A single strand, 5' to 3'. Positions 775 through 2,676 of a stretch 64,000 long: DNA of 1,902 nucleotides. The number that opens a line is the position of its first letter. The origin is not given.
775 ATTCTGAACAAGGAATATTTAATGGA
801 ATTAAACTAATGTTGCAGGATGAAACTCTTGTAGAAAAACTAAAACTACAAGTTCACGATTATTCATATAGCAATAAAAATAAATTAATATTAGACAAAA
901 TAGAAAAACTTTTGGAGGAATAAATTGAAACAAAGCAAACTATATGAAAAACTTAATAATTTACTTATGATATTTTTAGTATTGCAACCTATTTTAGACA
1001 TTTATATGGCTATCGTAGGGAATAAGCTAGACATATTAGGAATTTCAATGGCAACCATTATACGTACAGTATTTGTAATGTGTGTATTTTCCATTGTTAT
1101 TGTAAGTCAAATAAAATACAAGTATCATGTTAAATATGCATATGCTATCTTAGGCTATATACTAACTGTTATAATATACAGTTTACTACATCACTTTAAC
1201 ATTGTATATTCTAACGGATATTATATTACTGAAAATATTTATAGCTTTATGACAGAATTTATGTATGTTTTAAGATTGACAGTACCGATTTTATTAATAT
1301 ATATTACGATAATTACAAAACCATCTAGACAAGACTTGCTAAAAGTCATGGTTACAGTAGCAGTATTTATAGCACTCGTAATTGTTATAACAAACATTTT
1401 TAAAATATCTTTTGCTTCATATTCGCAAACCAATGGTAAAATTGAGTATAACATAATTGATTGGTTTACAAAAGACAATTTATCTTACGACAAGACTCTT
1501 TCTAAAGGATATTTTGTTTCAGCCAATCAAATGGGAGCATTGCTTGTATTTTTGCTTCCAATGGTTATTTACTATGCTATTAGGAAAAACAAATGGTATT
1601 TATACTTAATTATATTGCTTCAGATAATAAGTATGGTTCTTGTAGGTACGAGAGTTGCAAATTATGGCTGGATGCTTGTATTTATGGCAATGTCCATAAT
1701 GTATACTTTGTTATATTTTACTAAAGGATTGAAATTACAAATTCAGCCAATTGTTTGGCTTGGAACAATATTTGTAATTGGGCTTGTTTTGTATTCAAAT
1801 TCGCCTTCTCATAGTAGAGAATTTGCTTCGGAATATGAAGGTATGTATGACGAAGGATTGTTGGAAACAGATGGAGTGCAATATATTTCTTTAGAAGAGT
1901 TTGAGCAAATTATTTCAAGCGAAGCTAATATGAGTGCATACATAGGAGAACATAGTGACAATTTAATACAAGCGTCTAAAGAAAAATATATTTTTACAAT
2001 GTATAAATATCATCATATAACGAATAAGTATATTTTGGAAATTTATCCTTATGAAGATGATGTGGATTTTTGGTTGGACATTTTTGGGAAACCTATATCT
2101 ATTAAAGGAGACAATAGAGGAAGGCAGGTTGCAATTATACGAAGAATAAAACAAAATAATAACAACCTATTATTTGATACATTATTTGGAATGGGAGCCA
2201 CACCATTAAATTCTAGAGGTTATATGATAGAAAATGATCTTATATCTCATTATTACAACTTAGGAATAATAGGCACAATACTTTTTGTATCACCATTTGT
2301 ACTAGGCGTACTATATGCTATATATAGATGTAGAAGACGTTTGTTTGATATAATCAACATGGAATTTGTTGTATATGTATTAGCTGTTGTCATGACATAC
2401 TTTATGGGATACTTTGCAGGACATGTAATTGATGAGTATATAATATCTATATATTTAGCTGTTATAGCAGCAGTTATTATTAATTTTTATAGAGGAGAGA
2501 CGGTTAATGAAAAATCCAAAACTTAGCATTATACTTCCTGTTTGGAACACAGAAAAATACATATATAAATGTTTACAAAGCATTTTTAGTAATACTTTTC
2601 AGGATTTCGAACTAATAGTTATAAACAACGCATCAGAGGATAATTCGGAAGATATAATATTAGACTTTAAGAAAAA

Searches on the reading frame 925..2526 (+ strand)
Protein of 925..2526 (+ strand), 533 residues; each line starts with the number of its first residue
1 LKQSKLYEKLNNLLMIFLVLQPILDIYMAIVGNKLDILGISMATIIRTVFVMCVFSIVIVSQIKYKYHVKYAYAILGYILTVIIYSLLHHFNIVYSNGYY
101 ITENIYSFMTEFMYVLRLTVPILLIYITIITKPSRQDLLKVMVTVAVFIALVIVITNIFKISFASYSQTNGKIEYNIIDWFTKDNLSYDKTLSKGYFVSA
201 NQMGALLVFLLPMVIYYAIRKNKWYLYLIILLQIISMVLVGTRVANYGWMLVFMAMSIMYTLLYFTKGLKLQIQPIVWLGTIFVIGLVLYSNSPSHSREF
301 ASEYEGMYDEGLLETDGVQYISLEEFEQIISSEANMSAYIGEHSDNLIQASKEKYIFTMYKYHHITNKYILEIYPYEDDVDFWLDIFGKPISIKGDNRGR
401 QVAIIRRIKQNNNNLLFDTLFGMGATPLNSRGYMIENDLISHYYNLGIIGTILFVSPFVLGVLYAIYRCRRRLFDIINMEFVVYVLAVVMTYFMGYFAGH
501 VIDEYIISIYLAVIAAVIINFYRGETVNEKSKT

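Call 44: search_protein_families(library=pfam, proteins=[window:925-2526:+], max_evalue=0.00001)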
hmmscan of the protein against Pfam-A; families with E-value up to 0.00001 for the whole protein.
window:925-2526:+ (533 aa): 1 family
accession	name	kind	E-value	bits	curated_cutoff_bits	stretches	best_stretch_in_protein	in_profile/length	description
PF13425.11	O-antigen_lig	-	3.8e-46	158.3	31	1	8-519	2-456/462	O-antigen ligase like membrane protein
